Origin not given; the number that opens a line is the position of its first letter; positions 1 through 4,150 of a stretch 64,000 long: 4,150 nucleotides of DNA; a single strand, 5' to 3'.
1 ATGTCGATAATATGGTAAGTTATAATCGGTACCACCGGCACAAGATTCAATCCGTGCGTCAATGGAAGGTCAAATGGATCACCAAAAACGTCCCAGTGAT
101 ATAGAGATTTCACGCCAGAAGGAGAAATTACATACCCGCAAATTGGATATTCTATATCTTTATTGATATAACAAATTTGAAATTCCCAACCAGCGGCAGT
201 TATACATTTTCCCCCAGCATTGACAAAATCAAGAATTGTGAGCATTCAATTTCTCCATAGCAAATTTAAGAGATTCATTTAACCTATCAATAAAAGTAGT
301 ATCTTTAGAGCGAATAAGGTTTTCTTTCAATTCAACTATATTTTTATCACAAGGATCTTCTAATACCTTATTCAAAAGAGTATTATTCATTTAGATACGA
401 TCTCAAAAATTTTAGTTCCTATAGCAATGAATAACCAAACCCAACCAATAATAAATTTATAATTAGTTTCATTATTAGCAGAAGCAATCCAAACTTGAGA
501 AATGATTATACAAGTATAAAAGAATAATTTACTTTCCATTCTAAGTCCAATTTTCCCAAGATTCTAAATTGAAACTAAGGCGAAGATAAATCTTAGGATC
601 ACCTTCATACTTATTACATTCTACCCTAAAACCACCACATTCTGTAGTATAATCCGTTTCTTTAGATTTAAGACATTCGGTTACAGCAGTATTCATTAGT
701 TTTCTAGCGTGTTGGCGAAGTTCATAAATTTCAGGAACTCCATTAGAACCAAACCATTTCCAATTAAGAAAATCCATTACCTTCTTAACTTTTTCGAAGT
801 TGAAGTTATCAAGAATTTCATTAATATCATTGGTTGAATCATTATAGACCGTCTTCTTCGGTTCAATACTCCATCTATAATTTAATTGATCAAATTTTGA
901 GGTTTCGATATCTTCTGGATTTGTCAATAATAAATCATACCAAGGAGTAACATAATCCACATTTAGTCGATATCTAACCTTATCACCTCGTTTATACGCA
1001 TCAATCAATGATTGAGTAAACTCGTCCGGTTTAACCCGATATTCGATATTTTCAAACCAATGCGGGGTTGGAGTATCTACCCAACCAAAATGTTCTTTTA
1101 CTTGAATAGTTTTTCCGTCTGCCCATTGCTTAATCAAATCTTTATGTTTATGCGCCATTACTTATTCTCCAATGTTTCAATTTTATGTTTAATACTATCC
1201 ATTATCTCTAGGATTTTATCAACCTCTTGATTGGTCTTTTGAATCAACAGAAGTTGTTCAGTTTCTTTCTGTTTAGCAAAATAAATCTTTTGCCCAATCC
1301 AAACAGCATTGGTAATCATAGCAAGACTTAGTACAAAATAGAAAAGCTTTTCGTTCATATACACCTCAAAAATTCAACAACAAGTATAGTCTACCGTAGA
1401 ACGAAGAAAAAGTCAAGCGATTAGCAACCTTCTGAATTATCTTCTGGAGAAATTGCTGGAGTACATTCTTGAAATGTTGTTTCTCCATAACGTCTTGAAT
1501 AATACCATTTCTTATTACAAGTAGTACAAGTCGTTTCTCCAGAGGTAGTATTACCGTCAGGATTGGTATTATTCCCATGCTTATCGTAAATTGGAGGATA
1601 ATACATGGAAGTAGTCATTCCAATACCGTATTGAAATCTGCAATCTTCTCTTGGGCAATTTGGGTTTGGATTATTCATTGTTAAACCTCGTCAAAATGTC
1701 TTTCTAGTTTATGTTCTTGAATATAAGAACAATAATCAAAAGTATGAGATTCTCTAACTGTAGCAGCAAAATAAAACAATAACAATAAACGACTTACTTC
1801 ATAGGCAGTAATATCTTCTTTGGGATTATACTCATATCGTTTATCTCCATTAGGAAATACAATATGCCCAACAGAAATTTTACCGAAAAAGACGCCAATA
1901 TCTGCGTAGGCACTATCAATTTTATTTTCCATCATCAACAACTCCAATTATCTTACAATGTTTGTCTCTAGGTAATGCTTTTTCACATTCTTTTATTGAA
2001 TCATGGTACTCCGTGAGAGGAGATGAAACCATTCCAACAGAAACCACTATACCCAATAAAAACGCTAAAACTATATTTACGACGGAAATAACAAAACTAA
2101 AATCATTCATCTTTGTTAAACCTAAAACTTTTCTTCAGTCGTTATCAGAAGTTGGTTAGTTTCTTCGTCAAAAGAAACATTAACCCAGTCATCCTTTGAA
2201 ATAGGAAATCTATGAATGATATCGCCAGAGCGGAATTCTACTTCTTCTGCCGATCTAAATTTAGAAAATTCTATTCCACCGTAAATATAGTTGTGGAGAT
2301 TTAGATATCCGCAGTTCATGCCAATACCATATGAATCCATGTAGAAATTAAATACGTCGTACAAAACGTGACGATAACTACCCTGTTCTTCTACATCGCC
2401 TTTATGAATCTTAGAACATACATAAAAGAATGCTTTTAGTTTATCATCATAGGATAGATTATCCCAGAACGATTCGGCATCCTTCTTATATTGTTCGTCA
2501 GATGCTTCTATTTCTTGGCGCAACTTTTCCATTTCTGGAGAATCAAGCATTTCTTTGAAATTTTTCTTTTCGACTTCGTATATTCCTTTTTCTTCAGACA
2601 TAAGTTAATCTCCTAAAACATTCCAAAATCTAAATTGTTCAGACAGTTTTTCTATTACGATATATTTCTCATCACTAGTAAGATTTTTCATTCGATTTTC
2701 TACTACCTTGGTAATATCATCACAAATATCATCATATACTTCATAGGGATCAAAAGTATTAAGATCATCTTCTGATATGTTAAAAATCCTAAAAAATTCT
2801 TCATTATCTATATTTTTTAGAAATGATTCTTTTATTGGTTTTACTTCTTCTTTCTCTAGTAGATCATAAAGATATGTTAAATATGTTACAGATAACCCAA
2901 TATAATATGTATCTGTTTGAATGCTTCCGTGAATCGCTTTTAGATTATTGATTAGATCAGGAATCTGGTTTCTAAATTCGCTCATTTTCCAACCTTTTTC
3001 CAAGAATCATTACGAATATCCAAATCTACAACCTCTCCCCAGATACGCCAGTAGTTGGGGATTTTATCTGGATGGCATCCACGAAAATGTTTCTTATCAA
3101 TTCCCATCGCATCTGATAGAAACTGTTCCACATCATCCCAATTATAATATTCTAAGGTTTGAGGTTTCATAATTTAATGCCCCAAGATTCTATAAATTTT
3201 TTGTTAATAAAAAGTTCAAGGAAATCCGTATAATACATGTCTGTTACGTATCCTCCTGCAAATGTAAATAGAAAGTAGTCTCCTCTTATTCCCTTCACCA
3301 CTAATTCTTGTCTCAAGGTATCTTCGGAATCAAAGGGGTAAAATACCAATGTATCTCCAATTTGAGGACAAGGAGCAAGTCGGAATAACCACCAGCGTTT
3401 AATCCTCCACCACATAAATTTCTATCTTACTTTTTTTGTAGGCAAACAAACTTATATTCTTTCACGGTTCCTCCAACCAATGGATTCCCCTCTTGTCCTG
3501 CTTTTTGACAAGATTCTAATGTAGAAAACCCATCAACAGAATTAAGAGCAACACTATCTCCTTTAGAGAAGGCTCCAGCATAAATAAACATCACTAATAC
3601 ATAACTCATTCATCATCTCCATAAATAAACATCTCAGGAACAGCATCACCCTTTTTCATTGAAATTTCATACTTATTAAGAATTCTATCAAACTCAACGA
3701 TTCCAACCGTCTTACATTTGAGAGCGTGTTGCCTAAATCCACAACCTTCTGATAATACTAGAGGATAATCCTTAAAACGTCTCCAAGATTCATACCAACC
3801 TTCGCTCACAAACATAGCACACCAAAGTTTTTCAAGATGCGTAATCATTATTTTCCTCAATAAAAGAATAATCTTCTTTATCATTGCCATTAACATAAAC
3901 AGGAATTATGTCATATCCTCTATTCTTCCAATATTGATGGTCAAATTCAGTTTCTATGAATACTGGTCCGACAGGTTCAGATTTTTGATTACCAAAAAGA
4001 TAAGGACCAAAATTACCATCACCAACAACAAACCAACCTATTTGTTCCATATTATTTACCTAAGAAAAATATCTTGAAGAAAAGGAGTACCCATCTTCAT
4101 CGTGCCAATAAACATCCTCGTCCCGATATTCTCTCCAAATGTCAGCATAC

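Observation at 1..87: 87-bp perfect inverted repeat pairing the left window edge with 39405-39491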

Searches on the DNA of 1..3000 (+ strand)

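Call 6: search_dna_similar(query=window:1-3000:+, collection=phages, mode=near, max_rows=30)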
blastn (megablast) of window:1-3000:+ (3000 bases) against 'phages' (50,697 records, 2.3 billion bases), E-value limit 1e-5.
No match.

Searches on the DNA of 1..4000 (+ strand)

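Call 8: search_dna_similar(query=window:1-4000:+, collection=phages, mode=distant, max_rows=20)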
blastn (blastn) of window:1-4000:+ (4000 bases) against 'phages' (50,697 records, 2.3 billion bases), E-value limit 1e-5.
No match.
